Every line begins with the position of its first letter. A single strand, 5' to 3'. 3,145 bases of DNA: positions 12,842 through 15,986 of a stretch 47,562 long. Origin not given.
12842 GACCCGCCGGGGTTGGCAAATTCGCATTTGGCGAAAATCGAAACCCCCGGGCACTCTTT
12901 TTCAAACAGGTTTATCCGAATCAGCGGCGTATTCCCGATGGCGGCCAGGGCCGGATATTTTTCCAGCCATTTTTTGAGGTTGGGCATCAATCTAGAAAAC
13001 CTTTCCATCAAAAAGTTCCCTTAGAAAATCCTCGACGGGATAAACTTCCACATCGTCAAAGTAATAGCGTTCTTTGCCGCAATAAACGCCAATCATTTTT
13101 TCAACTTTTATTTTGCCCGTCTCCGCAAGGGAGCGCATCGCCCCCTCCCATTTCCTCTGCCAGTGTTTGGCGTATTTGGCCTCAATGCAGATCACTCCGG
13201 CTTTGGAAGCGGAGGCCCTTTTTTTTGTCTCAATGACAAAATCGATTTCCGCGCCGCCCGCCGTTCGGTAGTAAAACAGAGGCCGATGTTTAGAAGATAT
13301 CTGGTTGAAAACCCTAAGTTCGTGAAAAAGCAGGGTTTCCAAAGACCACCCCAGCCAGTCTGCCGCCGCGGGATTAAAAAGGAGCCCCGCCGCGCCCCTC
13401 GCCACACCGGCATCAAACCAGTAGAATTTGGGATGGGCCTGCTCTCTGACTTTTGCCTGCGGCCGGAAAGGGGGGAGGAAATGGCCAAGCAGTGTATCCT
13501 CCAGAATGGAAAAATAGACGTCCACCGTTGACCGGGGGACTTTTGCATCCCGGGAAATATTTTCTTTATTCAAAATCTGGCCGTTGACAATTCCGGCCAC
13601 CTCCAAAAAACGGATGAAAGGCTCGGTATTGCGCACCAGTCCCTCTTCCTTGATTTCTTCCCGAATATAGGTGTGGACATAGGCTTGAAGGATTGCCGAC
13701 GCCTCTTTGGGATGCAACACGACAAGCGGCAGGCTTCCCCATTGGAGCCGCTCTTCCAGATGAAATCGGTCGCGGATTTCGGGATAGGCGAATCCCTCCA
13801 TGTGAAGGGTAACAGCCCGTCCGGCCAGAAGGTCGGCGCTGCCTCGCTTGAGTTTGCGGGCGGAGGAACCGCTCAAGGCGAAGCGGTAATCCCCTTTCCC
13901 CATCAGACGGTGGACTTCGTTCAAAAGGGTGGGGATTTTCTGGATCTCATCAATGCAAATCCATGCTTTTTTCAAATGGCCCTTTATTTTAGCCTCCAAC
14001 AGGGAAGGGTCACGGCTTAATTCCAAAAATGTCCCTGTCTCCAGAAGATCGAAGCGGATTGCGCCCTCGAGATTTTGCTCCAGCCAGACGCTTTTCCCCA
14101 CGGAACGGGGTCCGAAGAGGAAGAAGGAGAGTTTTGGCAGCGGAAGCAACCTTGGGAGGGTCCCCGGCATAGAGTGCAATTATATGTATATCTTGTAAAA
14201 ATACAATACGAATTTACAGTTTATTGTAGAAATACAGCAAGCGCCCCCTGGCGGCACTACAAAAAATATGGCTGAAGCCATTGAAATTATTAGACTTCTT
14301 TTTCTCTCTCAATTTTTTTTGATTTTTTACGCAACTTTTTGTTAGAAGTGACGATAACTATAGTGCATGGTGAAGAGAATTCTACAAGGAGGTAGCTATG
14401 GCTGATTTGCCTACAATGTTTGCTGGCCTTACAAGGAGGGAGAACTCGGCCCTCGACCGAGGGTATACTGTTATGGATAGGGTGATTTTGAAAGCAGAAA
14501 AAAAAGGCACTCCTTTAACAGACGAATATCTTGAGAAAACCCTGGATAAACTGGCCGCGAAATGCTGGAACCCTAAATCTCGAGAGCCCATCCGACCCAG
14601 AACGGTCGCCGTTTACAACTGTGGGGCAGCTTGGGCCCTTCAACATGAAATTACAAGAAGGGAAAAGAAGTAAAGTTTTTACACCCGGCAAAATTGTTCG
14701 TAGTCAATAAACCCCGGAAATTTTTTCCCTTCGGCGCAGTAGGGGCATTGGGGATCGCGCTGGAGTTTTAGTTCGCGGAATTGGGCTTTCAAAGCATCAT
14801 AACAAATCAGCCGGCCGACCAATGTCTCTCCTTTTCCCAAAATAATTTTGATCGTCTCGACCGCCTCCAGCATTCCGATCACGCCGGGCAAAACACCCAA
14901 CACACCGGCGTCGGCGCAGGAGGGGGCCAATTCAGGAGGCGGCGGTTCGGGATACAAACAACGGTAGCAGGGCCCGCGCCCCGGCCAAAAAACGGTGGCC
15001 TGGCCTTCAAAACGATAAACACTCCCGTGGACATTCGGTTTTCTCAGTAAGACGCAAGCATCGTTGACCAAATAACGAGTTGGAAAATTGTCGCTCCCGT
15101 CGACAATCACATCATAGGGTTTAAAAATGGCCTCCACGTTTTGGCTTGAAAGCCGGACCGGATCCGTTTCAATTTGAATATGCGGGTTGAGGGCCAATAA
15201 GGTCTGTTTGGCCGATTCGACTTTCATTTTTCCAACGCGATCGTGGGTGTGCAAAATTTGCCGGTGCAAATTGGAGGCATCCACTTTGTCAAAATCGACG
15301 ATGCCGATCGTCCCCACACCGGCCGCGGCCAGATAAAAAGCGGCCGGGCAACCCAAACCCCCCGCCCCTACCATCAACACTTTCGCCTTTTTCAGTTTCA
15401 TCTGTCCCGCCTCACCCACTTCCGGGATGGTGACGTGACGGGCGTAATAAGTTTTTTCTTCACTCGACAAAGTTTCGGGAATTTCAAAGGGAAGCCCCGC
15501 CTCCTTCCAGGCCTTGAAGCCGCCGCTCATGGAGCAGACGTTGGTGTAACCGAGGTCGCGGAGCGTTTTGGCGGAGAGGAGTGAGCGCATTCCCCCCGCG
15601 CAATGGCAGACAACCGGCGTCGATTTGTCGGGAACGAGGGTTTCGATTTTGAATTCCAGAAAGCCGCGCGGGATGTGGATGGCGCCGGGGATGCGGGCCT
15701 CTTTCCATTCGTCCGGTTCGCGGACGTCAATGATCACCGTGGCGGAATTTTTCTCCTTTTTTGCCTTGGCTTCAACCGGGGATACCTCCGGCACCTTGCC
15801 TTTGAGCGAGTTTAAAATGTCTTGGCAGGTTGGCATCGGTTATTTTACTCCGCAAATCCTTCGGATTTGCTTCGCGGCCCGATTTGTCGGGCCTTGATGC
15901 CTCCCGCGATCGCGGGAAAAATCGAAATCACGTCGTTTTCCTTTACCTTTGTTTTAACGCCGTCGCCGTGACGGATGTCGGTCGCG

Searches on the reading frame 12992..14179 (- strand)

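Call 72: search_protein_families(library=pfam, proteins=[window:12992-14179:-], max_evalue=0.00001)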
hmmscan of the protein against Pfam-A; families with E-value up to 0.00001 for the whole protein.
window:12992-14179:- (395 aa): 2 families
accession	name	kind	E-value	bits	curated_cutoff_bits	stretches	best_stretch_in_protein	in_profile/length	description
PF13635.12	DUF4143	-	4.8e-24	85.3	28.1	1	175-336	3-159/160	Domain of unknown function (DUF4143)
PF13173.12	AAA_14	-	3e-18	66.5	27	1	19-135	5-128/129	AAA domain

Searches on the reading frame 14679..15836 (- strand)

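Call 72: search_protein_families(library=pfam, proteins=[window:14679-15836:-], max_evalue=0.00001)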
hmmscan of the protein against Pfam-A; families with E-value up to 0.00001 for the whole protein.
window:14679-15836:- (385 aa): 2 families
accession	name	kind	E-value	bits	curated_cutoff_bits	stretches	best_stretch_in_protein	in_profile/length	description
PF00899.27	ThiF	-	1.9e-85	286.3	28.1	1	131-365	1-237/238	ThiF family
PF00581.25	Rhodanese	-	2.4e-22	79.7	22.2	1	20-113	2-102/102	Rhodanese-like domain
